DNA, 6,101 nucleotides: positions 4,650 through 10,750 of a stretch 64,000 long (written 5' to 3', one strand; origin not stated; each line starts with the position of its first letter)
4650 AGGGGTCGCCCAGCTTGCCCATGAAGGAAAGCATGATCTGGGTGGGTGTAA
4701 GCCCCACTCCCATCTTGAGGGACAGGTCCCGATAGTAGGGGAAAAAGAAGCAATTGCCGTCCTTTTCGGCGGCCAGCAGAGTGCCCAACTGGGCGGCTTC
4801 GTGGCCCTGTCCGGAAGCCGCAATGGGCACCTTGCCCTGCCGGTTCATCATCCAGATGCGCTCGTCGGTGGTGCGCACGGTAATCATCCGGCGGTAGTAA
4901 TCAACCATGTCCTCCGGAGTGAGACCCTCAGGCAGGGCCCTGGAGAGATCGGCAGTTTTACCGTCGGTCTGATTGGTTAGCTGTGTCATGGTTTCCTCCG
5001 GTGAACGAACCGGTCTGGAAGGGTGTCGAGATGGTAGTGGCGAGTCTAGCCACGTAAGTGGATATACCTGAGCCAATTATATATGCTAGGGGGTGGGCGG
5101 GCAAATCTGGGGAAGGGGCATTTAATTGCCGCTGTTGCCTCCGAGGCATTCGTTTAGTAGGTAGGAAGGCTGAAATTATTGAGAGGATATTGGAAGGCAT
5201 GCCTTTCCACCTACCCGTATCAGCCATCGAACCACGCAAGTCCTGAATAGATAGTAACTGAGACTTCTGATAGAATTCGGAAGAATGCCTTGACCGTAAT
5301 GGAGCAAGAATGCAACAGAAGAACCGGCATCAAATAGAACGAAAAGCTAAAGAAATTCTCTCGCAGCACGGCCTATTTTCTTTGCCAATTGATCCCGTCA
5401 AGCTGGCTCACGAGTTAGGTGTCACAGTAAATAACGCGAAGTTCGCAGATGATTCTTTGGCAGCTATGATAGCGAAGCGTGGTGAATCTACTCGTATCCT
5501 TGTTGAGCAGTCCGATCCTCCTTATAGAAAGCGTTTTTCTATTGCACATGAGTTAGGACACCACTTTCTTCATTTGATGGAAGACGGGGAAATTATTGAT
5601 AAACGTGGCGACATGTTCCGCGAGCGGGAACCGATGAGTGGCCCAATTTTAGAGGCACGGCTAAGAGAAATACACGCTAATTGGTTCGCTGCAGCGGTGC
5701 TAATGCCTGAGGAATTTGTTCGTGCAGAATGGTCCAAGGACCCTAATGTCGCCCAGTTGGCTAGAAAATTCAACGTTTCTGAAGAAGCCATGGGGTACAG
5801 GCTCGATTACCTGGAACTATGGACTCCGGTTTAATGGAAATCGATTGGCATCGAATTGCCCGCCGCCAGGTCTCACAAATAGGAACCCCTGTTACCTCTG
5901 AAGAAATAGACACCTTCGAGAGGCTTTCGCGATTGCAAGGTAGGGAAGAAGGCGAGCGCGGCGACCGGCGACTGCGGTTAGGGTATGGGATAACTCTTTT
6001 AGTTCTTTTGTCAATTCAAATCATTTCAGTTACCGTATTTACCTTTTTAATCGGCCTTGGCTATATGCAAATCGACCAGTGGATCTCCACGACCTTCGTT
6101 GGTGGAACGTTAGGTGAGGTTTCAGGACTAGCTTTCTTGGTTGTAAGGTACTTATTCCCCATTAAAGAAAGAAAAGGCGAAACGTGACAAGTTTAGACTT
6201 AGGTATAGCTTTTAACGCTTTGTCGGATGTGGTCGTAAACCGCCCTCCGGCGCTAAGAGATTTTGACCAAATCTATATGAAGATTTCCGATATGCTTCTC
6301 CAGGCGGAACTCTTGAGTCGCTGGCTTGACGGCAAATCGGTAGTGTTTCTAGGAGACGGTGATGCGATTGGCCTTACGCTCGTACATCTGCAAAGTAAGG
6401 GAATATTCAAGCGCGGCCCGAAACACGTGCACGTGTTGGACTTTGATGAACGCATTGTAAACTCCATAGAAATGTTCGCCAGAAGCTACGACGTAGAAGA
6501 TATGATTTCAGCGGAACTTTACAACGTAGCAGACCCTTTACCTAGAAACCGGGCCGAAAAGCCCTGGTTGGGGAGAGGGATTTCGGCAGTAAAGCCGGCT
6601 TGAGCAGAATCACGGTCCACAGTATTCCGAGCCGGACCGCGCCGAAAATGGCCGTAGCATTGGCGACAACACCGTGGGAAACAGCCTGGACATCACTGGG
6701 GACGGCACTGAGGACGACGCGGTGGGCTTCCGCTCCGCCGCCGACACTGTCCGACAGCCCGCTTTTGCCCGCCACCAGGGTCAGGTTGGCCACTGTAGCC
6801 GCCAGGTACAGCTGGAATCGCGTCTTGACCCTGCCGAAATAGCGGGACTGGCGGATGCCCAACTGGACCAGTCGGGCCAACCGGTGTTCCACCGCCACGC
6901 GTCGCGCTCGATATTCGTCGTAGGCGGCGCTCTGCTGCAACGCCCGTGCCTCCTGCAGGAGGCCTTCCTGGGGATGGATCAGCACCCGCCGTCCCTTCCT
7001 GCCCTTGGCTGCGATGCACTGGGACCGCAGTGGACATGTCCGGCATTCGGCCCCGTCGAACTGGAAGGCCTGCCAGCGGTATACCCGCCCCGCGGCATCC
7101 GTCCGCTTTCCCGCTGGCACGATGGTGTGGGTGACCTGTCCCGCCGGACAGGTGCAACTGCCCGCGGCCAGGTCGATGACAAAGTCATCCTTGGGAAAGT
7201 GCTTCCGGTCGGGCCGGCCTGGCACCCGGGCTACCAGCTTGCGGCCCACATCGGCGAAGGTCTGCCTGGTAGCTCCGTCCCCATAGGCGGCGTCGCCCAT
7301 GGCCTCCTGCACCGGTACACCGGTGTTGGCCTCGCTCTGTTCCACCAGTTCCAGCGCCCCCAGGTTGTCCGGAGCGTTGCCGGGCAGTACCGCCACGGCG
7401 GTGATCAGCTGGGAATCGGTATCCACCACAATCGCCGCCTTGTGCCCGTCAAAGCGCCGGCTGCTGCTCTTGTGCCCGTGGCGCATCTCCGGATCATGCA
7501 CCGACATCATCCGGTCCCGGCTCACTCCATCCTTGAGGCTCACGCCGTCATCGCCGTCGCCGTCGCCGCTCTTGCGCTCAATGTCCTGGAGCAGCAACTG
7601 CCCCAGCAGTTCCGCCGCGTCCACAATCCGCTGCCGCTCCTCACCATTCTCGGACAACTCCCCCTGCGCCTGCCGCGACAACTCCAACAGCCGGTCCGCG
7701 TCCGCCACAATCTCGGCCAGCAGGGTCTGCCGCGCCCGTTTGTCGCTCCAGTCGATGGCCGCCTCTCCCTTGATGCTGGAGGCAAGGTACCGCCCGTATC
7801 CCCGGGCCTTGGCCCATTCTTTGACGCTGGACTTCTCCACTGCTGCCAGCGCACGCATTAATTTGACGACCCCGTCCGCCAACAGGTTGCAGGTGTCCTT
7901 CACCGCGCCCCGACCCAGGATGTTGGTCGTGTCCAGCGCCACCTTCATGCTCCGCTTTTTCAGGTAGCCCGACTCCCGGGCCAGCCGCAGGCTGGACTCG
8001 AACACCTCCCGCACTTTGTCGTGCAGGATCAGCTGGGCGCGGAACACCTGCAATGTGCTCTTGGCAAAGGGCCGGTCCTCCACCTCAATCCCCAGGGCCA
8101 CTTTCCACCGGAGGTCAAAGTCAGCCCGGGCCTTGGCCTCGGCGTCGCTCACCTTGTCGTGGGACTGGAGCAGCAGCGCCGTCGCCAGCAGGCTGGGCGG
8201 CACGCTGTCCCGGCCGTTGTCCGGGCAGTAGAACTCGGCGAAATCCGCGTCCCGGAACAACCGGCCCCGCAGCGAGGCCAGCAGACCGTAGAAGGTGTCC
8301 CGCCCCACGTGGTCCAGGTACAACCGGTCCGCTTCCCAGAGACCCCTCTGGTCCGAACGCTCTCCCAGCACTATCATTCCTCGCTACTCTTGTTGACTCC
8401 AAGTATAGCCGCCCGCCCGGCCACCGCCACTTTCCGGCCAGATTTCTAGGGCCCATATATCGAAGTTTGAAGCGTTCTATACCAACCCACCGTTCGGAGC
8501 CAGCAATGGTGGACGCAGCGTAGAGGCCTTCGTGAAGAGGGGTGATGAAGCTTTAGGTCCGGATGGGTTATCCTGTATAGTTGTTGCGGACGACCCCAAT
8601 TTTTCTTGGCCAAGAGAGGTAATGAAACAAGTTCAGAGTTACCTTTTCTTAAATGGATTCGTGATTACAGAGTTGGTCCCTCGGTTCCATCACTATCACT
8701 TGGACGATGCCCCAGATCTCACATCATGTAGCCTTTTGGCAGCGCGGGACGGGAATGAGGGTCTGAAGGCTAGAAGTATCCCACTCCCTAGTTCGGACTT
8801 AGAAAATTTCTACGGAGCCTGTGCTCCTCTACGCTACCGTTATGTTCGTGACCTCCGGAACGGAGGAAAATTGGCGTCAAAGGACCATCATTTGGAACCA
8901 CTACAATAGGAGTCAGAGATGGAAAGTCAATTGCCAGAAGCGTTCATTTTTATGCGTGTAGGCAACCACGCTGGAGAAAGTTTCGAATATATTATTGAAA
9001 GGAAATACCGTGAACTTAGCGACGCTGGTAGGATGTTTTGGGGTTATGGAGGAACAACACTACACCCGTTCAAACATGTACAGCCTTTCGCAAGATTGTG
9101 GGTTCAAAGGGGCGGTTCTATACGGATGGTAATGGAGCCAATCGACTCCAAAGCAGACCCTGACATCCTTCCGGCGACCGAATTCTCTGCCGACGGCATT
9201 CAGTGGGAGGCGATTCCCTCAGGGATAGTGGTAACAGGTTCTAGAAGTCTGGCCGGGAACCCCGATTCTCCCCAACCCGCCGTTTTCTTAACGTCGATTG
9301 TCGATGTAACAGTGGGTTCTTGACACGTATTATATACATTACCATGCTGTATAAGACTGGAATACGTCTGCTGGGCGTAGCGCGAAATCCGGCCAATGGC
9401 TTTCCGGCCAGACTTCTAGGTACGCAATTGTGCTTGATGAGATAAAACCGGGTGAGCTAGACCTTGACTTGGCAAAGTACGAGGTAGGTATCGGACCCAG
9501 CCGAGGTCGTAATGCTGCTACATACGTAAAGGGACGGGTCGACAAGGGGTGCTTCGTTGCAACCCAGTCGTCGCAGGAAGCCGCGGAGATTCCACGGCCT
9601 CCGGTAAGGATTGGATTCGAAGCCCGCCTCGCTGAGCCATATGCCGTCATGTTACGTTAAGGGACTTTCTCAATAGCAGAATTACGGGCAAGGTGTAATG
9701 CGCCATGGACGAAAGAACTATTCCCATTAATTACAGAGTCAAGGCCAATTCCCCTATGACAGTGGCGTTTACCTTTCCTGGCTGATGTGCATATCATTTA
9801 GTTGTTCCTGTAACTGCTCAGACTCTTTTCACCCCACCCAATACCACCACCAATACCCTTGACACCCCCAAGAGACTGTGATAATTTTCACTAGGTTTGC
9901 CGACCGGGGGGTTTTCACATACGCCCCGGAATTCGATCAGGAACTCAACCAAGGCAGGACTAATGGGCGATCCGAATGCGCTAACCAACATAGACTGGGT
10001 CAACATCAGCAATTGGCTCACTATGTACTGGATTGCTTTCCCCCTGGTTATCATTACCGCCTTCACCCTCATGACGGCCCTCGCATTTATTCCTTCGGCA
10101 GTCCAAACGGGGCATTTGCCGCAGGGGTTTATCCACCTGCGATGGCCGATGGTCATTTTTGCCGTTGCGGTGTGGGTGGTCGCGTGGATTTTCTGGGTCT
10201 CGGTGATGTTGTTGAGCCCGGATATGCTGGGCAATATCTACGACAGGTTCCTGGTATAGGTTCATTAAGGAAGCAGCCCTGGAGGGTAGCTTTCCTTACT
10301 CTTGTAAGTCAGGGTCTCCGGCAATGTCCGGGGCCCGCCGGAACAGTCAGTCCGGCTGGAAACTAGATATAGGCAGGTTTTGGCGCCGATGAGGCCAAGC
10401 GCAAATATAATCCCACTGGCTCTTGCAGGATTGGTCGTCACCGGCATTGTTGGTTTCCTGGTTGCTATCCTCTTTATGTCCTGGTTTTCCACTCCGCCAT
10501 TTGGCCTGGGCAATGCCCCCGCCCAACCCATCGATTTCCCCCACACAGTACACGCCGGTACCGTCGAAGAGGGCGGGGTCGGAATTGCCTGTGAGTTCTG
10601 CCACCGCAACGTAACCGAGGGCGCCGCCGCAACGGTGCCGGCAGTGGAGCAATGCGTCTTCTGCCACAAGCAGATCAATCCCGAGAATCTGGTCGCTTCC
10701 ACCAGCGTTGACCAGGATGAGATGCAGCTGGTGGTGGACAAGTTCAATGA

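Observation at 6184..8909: IS insertion that can be excised in silico to restore an intact NPPF-motif enzyme gene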

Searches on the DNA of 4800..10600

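Call 64: search_rna_families(source=window, start=4800, end=10600, threshold=evalue, max_evalue=0.1)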
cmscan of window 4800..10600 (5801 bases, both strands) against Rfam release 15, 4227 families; matches with E-value up to 0.1: 0.
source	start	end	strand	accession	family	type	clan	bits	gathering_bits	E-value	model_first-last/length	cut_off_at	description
